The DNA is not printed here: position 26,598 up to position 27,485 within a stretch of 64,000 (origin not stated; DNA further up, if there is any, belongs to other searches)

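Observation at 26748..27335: Catalytically dead Hin/resolvase homolog as first gene of the operon its hix-like sites control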

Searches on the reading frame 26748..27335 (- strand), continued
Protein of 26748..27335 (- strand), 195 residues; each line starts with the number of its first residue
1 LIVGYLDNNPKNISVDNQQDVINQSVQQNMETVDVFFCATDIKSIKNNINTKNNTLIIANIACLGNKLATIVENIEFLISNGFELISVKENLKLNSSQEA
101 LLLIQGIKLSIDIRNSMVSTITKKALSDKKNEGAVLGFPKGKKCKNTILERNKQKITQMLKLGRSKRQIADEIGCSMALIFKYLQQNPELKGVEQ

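Call 27: search_solved_structures(query=A1, max_evalue=1, show_alignments=2)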
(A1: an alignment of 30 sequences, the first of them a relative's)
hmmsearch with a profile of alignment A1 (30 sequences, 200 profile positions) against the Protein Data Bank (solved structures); distinct sequences matched with E-value up to 1: 6.
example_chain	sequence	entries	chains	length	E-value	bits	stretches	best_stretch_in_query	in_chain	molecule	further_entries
1hcr_A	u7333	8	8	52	0.0054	20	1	147-185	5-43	PROTEIN (HIN RECOMBINASE) | DNA-INVERTASE HIN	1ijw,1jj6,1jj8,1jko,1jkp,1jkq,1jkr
2lvs_A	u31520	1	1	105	0.013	18.8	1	116-186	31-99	Putative uncharacterized protein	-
2r0q_C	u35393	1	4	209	0.063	16.5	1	1-183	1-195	Putative transposon Tn552 DNA-invertase bin3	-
4m6f_A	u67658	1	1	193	0.25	14.5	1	1-182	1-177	DNA-invertase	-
2elh_A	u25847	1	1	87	0.46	13.7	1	140-197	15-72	CG11849-PA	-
3he0_A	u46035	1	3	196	0.48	13.6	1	144-190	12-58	Transcriptional regulator, TetR family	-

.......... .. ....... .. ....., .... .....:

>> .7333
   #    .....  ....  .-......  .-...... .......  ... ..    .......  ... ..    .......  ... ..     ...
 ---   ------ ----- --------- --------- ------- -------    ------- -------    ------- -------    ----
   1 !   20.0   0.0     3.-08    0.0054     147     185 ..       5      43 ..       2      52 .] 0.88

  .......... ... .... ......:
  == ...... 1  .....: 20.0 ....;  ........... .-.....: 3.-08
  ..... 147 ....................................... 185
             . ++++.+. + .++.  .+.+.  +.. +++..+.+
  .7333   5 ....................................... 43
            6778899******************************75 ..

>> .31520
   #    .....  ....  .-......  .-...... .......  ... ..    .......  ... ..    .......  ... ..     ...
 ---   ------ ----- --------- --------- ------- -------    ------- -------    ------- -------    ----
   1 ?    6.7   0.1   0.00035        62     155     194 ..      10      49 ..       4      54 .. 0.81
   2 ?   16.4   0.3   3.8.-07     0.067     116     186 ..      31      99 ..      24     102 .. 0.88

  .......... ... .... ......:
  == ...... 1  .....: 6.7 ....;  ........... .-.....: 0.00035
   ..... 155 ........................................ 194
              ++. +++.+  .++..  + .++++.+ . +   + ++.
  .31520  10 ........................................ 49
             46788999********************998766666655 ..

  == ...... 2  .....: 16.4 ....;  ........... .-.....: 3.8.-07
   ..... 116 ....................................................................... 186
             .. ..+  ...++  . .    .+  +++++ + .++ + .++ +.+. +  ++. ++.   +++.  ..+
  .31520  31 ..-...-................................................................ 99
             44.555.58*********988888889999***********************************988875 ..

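Call 29: predict_structure(alignment_id=A1)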
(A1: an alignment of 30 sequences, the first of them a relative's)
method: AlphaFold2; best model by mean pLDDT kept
length: 195 residues; sequences in the alignment: 30
mean_pLDDT: 82.6   pTM: 0.59
mean pLDDT of the five models: 82.6, 82.1, 81.7, 80.6, 79.5
residues with pLDDT >= 90: 64; 70-90: 105; 50-70: 17; < 50: 9
segments of 3 or more residues with pLDDT < 50: 138-144
pLDDT, mean of each block of 10 residues (from residue 1): 87 90 91 85 76 83 89 92 92 92 93 80 72 57 60 88 89 85 83 53
secondary structure, 60 per line:
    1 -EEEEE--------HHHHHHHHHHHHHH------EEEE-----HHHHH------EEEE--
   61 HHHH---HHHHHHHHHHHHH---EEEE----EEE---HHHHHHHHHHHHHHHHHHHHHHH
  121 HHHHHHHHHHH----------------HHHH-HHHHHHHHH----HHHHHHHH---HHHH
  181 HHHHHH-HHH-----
elements in order: E2-6 H15-28 E35-38 H44-48 E55-58 H61-64 H68-80 E84-87 E92-94 H98-131 H148-151 H153-161 H166-173 H177-186

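Call 35: fold_search(model_id=the predicted structure, library=pdb)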
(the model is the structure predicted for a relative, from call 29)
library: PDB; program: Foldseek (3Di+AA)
matches with E <= 10: 927; with E <= 0.001: 27
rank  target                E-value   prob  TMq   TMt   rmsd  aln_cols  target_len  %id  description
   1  2r0q_C                5.4e-08  1.00  0.47  0.47  10.5       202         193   14  Crystal structure of a serine recombinase- DNA regulatory complex (released 2008-04-01)
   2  2gm4_A                1.2e-07  1.00  0.42  0.45  12.8       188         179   14  An activated, tetrameric gamma-delta resolvase: Hin chimaera bound to cleaved DNA (released 2006-06-27)
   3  2r0q_D                1.9e-07  1.00  0.41  0.42  15.9       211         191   16  Crystal structure of a serine recombinase- DNA regulatory complex (released 2008-04-01)
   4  2gm4_B                3.4e-07  1.00  0.42  0.45  13.7       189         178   13  An activated, tetrameric gamma-delta resolvase: Hin chimaera bound to cleaved DNA (released 2006-06-27)
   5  5cy2_A                3.9e-07  1.00  0.40  0.43  12.8       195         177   13  Tn3 resolvase - site III complex crystal form II (released 2017-01-11)
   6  5cy2_E                4.1e-07  1.00  0.40  0.43  12.9       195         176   12  Tn3 resolvase - site III complex crystal form II (released 2017-01-11)
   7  5cy1_A                1.1e-06  1.00  0.40  0.42  13.0       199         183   13  Tn3 resolvase - site III complex crystal form I (released 2017-01-11)
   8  1gdt_A                1.7e-06  1.00  0.53  0.56  11.5       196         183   12  CRYSTAL STRUCTURE OF A SITE-SPECIFIC RECOMBINASE, GAMMA-DELTA RESOLVASE COMPLEXED WITH A 34 BP CLEAVAGE SITE (released 1996-04-03)
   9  5cy1_B                1.7e-06  1.00  0.43  0.46  13.6       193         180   12  Tn3 resolvase - site III complex crystal form I (released 2017-01-11)
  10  1zr2_B                2.1e-06  1.00  0.43  0.45  13.1       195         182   12  Structure of a Synaptic gamma-delta Resolvase Tetramer Covalently Linked to two Cleaved DNAs (released 2005-08-30)
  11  1zr2_A                4.3e-06  1.00  0.40  0.42  13.8       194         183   12  Structure of a Synaptic gamma-delta Resolvase Tetramer Covalently Linked to two Cleaved DNAs (released 2005-08-30)
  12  3bvp_B                1.6e-05  1.00  0.47  0.66   3.5       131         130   14  Crystal Structure of the N-terminal Catalytic Domain of TP901-1 Integrase (released 2008-08-12)
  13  2gm5_A                3.5e-05  1.00  0.43  0.63   4.6       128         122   13  An activated, truncated gamma-delta resolvase tetramer (released 2006-06-27)
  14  2gm5_B                5.8e-05  1.00  0.43  0.68   3.7       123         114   12  An activated, truncated gamma-delta resolvase tetramer (released 2006-06-27)
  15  2gm5_D                7.1e-05  1.00  0.39  0.59   4.8       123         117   11  An activated, truncated gamma-delta resolvase tetramer (released 2006-06-27)
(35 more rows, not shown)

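Call 39: search_protein_representatives(alignment_id=A1)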
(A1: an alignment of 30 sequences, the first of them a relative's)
Query: 30 sequences, 200 profile positions. Proteins with E-value up to 0.001 (for the whole library): 2370; up to 1e-10: 566; up to 1e-30: 42. The best 150 are listed.
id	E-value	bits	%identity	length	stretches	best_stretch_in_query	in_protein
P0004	1.0e-86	306.4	-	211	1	1-195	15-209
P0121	2.8e-75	269.1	-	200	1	1-199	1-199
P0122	5.7e-66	238.7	-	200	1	1-194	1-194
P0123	4.6e-63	229.2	-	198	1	1-195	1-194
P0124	2.8e-59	216.8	-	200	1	1-197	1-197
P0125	1.1e-58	214.9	-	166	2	1-134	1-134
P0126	2.6e-56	207.2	-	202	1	1-198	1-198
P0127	7.8e-55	202.3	-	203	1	1-196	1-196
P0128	7.5e-52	192.6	-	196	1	1-187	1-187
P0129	1.7e-50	188.2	-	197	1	1-197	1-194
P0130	1.7e-50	188.2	-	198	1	1-196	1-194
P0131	2.5e-50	187.6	-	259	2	1-197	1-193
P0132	9.8e-49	182.4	-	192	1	1-187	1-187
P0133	1.0e-48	182.4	-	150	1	1-112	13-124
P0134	9.1e-48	179.3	-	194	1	1-186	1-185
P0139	6.0e-43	163.5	-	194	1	1-187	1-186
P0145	1.3e-38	149.3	-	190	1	1-189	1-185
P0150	3.4e-37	144.8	-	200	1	1-194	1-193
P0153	2.2e-35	138.8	-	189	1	1-187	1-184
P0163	1.9e-29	119.5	-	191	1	1-188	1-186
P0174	3.4e-25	105.6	-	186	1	5-187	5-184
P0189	1.3e-21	93.8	-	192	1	7-186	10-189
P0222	9.9e-19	84.5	-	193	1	10-186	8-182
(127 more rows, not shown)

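Call 41: list_cluster_members(proteins=[P0123, P0124, P0139, P0145, P0150, P0153, P0163, P0174, P0189, P0222])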
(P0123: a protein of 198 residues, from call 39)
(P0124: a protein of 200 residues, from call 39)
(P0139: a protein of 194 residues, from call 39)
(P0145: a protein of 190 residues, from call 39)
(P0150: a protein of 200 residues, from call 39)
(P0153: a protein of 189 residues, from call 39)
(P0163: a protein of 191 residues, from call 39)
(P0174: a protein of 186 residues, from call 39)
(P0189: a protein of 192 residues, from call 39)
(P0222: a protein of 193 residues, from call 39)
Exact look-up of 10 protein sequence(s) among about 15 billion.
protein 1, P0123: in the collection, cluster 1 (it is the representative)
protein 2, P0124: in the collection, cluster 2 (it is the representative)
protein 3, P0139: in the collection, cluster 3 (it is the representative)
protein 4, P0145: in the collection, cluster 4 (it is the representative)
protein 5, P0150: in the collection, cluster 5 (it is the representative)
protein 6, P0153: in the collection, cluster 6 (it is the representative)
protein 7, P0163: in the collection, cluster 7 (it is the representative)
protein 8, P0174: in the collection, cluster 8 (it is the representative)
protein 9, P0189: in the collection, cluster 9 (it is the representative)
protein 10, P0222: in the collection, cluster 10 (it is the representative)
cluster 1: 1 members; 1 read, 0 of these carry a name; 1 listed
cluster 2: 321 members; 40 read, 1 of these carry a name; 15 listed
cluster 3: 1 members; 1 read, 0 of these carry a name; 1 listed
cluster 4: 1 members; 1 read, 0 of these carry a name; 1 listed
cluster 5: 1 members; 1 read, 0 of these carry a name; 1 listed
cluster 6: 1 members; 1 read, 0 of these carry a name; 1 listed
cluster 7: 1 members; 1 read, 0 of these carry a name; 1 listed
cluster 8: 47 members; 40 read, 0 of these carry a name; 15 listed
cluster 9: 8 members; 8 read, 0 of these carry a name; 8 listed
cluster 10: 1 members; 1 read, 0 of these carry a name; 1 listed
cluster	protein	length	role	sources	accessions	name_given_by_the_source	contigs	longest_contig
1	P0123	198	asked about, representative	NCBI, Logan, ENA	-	-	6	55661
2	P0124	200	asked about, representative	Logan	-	-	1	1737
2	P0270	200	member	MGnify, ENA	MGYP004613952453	FL=1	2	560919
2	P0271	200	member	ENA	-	-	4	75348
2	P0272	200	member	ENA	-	-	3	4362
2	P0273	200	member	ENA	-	-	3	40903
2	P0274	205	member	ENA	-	-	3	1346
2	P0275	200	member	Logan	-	-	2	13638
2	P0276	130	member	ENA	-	-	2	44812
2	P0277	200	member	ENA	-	-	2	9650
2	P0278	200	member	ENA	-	-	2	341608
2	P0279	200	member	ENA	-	-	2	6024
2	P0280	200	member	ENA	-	-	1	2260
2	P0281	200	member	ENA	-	-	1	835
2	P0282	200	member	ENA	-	-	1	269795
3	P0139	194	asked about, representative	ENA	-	-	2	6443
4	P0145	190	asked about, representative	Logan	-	-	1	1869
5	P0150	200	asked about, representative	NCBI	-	-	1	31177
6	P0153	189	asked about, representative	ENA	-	-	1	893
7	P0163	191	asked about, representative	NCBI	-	-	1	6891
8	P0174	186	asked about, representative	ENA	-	-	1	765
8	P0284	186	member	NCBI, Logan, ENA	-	-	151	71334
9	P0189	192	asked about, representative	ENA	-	-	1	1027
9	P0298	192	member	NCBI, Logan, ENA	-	-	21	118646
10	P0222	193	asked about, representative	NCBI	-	-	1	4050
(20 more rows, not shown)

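Call 42: find_encoding_contigs(protein=P0284, flank=5000, max_places=3)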
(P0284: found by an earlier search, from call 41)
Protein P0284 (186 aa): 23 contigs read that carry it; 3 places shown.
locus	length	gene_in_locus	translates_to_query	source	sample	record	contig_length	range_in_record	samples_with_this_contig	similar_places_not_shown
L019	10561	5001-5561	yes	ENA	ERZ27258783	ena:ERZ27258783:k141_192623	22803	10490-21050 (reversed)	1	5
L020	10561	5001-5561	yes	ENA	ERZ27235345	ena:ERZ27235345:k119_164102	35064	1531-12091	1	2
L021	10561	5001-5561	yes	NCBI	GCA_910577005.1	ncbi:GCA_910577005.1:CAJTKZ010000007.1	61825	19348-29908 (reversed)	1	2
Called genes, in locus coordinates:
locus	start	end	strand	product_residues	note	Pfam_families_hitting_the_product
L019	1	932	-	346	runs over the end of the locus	-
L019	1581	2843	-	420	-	PF00464:SHMT, PF00155:Aminotran_1_2 (faint), PF01212:Beta_elim_lyase (weak)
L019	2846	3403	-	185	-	PF02502:LacAB_rpiB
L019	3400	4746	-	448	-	-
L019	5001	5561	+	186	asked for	PF04218:CENP-B_N (faint), PF02796:HTH_7 (weak), PF13384:HTH_23 (weak)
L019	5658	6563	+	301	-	PF01867:Cas_Cas1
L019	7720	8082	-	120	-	PF20803:PaaX_M (weak), PF09827:CRISPR_Cas2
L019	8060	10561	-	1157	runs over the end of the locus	PF18470:Cas9_a (weak), PF01844:HNH (weak), PF13395:HNH_4, PF18541:RuvC_III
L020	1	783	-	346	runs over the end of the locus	-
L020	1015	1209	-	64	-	-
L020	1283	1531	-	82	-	-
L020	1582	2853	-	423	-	PF00464:SHMT, PF00155:Aminotran_1_2 (faint), PF01212:Beta_elim_lyase (faint)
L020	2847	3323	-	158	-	PF02502:LacAB_rpiB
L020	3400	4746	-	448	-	-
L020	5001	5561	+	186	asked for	PF04218:CENP-B_N (faint), PF02796:HTH_7 (weak), PF13384:HTH_23 (weak)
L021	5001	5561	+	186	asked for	PF04218:CENP-B_N (faint), PF02796:HTH_7 (weak), PF13384:HTH_23 (weak)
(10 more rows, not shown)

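Call 43: find_encoding_contigs(protein=P0270, flank=5000, max_places=3)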
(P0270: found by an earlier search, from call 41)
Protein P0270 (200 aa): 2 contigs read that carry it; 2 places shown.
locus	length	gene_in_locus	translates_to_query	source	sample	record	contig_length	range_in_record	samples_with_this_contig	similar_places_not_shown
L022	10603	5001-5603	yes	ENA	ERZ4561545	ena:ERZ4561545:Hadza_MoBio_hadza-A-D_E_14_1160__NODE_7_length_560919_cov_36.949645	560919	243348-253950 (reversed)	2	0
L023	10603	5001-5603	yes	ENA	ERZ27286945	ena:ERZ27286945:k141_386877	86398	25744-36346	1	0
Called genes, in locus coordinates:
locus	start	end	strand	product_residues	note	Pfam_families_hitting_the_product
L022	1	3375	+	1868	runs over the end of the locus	PF27417:BigA_3rd (weak)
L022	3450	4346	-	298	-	PF00892:EamA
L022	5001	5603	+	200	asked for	-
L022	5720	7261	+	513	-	PF00483:NTP_transferase, PF12804:NTP_transf_3, PF01636:APH (weak)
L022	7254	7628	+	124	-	-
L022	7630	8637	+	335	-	-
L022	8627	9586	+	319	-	PF01380:SIS, PF13580:SIS_2 (faint), PF00571:CBS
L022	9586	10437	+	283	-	-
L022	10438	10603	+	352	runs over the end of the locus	-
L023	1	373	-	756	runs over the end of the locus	PF01136:Peptidase_U32, PF12392:DUF3656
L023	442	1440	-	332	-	PF00438:S-AdoMet_synt_N, PF02772:S-AdoMet_synt_M, PF02773:S-AdoMet_synt_C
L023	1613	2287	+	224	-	PF01048:PNP_UDP_1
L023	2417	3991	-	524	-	-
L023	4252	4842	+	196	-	PF00239:Resolvase, PF02796:HTH_7, PF00196:GerE (faint), PF04218:CENP-B_N (weak), PF13542:HTH_Tnp_ISL3 (weak)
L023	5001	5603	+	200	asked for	-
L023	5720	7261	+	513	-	PF00483:NTP_transferase, PF12804:NTP_transf_3, PF01636:APH (weak)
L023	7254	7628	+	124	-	-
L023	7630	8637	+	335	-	-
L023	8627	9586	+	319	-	PF01380:SIS, PF13580:SIS_2 (faint), PF00571:CBS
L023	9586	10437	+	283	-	-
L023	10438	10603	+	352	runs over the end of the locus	-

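Call 47: search_protein_families(library=pfam, proteins=[L023:4252-4842:+, L023:5001-5603:+, L019:5001-5561:+], max_evalue=0.001)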
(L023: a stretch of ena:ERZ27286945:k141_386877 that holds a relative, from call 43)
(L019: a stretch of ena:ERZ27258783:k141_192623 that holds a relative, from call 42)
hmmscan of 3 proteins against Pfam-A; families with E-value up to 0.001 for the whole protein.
L023:4252-4842:+ (196 aa): 8 families
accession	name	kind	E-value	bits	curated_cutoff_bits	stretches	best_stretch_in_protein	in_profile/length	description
PF00239.26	Resolvase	-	7.9e-31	107.6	23.3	1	3-144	2-145/145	Resolvase, N terminal domain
PF02796.21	HTH_7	-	5.3e-09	36.5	23.8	1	159-192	10-43/45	Helix-turn-helix domain of resolvase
PF13542.12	HTH_Tnp_ISL3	-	4.5e-06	26.5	27.4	1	163-191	20-47/51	Helix-turn-helix domain of transposase family ISL3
PF04218.19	CENP-B_N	-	1.1e-05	25.4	21.2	1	162-194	14-46/53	CENP-B N-terminal DNA-binding domain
PF00196.25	GerE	-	1.2e-05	25.3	23.5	1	156-193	3-40/57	Bacterial regulatory proteins, luxR family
PF13551.12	HTH_29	-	1.4e-05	25.5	28.1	1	162-191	3-33/64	Winged helix-turn helix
PF13384.12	HTH_23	-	5.8e-05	23.2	24.6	1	161-193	9-40/50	Homeodomain-like domain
PF13936.12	HTH_38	-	0.00074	19.6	27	1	161-192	11-42/44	Helix-turn-helix domain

L023:5001-5603:+ (200 aa): 1 family
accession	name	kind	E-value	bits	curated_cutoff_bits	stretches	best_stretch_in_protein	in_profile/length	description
PF00239.26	Resolvase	-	2.6e-05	24.8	23.3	1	9-134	10-144/145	Resolvase, N terminal domain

L019:5001-5561:+ (186 aa): 6 families
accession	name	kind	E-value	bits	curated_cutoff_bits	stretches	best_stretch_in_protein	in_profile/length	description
PF02796.21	HTH_7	-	1.8e-07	31.6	23.8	1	147-178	7-39/45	Helix-turn-helix domain of resolvase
PF13384.12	HTH_23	-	7.6e-07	29.2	24.6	1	150-184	7-41/50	Homeodomain-like domain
PF04218.19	CENP-B_N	-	1.7e-05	24.8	21.2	1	150-183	12-45/53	CENP-B N-terminal DNA-binding domain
PF13551.12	HTH_29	-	4.3e-05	24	28.1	1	151-185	2-37/64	Winged helix-turn helix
PF13518.12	HTH_28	-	0.0001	22.8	25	1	150-185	2-37/52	Helix-turn-helix domain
PF13936.12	HTH_38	-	0.00031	20.9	27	1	152-182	12-42/44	Helix-turn-helix domain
